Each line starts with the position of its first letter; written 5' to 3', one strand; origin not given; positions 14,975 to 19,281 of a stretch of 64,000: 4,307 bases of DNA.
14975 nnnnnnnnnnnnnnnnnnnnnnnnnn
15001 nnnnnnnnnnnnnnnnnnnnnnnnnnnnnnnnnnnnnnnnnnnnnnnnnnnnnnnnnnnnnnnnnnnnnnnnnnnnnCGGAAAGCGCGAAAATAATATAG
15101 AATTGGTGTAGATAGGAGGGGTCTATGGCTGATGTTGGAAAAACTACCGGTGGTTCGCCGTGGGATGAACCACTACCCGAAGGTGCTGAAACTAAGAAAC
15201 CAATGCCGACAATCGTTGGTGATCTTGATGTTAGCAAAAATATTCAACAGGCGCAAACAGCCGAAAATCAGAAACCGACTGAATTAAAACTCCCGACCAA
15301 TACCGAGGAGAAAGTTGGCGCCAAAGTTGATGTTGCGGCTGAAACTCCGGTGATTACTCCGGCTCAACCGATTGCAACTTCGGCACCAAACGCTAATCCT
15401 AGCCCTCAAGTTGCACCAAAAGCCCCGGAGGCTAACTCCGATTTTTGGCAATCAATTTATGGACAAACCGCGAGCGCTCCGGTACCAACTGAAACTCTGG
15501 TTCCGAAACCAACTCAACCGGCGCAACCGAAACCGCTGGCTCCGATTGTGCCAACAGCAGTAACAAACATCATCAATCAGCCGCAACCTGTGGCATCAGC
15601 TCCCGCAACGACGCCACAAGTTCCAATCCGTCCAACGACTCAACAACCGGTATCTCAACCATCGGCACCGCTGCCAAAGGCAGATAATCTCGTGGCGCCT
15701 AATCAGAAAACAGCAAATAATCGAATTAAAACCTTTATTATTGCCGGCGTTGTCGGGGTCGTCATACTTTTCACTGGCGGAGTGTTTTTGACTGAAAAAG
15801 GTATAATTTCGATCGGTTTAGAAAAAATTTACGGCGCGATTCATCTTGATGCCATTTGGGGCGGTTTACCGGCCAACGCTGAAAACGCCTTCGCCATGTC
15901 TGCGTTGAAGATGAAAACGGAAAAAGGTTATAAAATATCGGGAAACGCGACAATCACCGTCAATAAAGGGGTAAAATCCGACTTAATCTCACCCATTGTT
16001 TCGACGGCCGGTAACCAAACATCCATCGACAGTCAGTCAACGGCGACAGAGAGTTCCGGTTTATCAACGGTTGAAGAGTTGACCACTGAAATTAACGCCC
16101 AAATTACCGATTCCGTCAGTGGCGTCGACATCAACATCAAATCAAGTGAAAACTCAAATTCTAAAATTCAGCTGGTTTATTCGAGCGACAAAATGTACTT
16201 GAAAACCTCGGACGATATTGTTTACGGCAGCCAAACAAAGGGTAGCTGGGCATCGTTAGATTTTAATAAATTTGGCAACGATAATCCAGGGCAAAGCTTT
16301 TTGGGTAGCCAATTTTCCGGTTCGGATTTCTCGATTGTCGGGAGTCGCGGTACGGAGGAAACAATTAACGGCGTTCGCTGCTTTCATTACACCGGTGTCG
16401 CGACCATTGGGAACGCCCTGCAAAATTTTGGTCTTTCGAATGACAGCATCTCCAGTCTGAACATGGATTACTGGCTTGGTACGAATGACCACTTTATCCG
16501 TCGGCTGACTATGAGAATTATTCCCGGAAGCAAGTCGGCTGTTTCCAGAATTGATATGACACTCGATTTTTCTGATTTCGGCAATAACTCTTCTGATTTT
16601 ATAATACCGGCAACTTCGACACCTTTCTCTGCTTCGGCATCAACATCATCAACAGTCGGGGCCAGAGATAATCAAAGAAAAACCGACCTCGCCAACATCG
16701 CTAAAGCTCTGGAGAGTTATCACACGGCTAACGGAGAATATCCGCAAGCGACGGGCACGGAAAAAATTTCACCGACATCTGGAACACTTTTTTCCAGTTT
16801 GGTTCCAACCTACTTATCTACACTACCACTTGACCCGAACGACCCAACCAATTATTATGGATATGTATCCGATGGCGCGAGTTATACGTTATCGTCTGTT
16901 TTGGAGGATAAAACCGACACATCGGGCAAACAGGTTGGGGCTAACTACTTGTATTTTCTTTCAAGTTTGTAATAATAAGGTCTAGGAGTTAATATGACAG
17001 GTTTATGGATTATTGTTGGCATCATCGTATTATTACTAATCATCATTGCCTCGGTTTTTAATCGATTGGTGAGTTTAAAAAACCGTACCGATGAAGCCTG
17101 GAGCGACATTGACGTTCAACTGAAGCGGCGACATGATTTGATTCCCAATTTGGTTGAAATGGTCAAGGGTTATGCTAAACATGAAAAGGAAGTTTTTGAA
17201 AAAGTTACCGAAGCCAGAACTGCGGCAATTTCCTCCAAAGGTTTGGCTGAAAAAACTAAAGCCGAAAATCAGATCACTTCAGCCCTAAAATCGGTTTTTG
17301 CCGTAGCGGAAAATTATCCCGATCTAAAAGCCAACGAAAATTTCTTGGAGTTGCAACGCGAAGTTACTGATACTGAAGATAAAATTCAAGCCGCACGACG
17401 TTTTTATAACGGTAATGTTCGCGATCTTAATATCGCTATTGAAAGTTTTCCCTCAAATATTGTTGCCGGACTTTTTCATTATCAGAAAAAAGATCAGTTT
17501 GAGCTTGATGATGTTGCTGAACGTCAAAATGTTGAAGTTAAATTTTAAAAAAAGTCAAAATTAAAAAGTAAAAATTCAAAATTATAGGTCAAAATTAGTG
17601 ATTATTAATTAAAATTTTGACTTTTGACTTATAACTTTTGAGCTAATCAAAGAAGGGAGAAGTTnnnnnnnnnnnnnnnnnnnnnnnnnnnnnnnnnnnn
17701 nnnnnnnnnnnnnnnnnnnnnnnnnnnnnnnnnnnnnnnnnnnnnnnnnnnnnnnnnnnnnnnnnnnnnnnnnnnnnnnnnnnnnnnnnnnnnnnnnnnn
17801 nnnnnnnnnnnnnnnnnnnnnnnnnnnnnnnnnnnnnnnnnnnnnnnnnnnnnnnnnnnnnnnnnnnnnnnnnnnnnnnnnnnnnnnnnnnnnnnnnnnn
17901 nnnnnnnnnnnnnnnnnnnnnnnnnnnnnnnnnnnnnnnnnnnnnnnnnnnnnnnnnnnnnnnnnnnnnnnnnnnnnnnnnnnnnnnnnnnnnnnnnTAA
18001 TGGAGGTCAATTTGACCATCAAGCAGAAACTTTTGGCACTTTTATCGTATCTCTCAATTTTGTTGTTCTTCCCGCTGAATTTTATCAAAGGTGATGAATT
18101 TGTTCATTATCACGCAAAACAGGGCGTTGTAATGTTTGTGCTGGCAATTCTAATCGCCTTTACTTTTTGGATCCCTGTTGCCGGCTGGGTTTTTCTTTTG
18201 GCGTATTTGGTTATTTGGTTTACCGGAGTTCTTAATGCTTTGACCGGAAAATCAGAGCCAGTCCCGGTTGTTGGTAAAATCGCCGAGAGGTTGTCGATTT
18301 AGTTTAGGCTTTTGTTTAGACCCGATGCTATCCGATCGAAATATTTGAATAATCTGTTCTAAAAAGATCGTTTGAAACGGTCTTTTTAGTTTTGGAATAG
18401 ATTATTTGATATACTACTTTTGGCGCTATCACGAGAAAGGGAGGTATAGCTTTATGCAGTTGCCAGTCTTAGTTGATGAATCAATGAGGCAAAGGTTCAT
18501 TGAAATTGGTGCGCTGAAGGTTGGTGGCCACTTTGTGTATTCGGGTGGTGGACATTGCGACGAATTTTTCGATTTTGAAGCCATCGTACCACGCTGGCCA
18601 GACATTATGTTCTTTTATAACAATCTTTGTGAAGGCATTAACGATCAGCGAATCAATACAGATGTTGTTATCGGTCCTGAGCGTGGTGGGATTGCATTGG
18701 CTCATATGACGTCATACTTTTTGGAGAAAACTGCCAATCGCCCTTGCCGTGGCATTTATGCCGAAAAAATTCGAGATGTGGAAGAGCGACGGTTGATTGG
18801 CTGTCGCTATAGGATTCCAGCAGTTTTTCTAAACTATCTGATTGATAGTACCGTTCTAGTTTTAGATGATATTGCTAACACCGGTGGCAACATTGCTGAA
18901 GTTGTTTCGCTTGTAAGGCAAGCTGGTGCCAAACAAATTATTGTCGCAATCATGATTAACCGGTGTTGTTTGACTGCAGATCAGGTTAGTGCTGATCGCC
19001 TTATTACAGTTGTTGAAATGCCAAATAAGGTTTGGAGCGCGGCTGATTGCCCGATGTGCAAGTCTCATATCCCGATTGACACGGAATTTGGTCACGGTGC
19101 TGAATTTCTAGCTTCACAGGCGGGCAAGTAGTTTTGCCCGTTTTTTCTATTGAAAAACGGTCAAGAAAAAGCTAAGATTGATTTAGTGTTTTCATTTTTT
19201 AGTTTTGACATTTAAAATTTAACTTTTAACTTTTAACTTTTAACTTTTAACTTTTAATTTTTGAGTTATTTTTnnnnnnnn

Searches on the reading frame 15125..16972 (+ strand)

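Call 50: search_protein_families(library=pfam, proteins=[window:15125-16972:+], max_evalue=0.0001)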
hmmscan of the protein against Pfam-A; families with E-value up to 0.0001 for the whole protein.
window:15125-16972:+ (615 aa): 1 family
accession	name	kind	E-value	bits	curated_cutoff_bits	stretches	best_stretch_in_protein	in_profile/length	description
PF08334.16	T2SSG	-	7.7e-05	23.1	21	0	512-596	8-94/108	Type II secretion system (T2SS), protein G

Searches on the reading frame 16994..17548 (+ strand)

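Call 50: search_protein_families(library=pfam, proteins=[window:16994-17548:+], max_evalue=0.0001)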
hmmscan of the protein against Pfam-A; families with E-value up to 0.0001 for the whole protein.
window:16994-17548:+ (184 aa): 1 family
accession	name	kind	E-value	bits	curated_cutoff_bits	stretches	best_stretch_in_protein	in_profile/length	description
PF04011.17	LemA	-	4e-62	208.9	26.2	1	35-184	1-149/149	LemA family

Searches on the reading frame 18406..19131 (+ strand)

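Call 50: search_protein_families(library=pfam, proteins=[window:18406-19131:+], max_evalue=0.0001)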
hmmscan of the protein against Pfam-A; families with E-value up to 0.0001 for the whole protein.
window:18406-19131:+ (241 aa): 1 family
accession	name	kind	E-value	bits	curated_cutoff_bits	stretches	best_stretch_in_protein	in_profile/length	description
PF00156.33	Pribosyltran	-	6.4e-12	45.5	26.3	1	72-207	16-148/158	Phosphoribosyl transferase domain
